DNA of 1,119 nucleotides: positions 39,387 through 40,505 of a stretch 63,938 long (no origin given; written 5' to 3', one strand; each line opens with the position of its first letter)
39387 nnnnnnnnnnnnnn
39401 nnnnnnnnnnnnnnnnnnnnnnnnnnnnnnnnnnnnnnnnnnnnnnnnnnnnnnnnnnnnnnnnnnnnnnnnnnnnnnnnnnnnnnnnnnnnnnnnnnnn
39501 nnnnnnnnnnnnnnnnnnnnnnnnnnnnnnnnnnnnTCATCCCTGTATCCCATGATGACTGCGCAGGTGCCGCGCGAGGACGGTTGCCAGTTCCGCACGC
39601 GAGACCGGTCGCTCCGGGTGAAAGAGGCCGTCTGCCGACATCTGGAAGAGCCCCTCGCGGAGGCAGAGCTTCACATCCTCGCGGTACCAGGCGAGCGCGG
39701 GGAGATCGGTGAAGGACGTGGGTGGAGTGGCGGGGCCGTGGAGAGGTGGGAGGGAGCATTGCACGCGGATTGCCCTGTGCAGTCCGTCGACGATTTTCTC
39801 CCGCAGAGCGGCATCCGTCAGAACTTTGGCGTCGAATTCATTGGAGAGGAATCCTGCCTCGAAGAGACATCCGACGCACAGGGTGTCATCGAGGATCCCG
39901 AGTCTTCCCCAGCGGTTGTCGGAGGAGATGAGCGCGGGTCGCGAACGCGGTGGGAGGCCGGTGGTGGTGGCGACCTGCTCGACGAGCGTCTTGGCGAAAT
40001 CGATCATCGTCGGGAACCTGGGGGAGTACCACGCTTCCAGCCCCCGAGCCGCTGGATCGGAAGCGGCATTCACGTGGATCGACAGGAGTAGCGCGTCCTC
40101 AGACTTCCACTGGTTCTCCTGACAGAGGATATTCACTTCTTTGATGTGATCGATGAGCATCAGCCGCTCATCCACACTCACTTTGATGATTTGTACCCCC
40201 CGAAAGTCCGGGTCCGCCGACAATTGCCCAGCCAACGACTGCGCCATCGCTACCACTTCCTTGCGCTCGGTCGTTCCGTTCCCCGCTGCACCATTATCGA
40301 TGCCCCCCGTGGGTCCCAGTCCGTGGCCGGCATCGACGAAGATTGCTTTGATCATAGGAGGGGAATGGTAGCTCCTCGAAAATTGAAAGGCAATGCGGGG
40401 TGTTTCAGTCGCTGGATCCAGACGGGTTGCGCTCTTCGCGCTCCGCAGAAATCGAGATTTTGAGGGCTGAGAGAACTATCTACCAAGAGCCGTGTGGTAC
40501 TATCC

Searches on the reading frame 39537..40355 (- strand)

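Call 80: search_protein_families(library=pfam, proteins=[window:39537-40355:-], max_evalue=0.001)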
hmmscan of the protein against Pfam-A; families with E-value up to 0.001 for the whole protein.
window:39537-40355:- (272 aa): 2 families
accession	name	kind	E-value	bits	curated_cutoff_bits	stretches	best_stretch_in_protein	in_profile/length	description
PF01520.23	Amidase_3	-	1.8e-22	80.6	27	1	5-196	1-172/174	N-acetylmuramoyl-L-alanine amidase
PF00395.25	SLH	-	1.1e-07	32.1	20.8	1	214-257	1-44/44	S-layer homology domain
